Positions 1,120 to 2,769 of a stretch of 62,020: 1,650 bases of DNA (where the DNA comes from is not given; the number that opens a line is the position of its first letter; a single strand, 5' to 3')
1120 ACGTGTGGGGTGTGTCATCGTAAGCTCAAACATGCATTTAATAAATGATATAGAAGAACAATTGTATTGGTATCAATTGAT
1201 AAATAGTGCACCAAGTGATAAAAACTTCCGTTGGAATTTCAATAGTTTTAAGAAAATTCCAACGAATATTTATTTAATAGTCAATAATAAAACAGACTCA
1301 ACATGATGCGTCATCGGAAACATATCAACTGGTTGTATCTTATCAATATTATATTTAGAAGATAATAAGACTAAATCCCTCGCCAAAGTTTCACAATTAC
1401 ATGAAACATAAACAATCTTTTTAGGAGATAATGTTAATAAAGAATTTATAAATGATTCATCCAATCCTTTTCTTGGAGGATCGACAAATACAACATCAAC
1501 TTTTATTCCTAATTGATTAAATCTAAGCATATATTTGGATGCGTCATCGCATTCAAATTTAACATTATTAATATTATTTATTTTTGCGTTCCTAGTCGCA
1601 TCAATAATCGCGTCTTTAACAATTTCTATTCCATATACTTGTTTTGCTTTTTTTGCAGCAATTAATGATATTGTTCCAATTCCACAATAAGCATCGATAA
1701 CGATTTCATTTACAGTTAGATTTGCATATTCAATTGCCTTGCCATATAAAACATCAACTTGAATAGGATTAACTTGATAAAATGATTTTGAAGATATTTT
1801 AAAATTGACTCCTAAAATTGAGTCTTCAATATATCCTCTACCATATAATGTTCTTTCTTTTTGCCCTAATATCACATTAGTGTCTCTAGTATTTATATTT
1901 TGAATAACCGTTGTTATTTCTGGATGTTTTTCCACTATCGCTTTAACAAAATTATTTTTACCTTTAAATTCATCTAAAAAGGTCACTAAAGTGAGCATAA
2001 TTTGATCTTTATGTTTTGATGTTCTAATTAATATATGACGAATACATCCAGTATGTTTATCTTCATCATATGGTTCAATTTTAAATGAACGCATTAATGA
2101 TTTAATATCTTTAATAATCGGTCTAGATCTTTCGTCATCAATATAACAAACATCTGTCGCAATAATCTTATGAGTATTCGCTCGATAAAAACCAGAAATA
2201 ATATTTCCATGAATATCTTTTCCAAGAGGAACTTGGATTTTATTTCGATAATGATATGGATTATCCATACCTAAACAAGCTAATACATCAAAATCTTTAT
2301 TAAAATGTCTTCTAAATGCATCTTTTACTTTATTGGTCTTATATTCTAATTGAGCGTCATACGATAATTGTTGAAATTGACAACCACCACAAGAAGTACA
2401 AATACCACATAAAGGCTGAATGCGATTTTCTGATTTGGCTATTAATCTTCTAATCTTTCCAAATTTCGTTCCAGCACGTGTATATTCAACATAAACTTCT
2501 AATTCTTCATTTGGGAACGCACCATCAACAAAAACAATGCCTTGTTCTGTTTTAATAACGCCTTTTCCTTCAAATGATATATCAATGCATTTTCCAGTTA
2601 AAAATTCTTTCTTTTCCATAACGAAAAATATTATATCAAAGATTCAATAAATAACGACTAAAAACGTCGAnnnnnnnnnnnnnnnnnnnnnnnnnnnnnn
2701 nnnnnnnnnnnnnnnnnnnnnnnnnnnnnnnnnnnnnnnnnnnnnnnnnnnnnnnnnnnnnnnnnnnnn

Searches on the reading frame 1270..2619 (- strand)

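Call 45: search_protein_families(library=pfam, proteins=[window:1270-2619:-], max_evalue=1)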
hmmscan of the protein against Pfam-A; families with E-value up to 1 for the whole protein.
window:1270-2619:- (449 aa): 15 families
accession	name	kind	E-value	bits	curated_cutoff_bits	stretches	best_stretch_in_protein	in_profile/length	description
PF05958.17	tRNA_U5-meth_tr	-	3.5e-26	92.5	23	1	87-447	2-355/357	tRNA (Uracil-5-)-methyltransferase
PF13847.12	Methyltransf_31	-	2.8e-10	40.5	27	1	304-410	4-113/145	Methyltransferase domain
PF09445.16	Methyltransf_15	-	3.4e-08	33.7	22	1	305-387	2-85/165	RNA cap guanine-N2 methyltransferase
PF03602.21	Cons_hypoth95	-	3.2e-07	30.6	24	1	303-408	41-153/182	Conserved hypothetical protein 95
PF02475.24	TRM5-TYW2_MTfase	-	8.6e-06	26.2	28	1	303-354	36-89/164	TRM5/TYW2 methyltransferase domain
PF13649.12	Methyltransf_25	-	1e-05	26.6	27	1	307-365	1-60/97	Methyltransferase domain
PF05175.20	MTS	-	0.00029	21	23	1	304-382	32-107/170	Methyltransferase small domain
PF06325.19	PrmA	-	0.00079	19.4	22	1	303-359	161-217/296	Ribosomal protein L11 methyltransferase (PrmA)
PF01555.25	N6_N4_Mtase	-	0.0013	19.1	26.7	1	303-337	181-215/221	DNA methylase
PF02390.23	Methyltransf_4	-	0.0017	18.3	24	1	305-381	3-83/173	Putative methyltransferase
PF08241.18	Methyltransf_11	-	0.011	16.8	21.2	1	312-369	5-58/95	Methyltransferase domain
PF02086.21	MethyltransfD12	-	0.026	14.7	22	1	275-382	83-184/253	D12 class N6 adenine-specific DNA methyltransferase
PF00398.26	RrnaAD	-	0.035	13.6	24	1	281-333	8-60/263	Ribosomal RNA adenine dimethylase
PF01135.25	PCMT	-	0.052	13.8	20.3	1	290-360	60-133/210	Protein-L-isoaspartate(D-aspartate) O-methyltransferase (PCMT)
PF15565.11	Imm30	-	0.18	12.3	27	1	201-241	40-80/98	Immunity protein 30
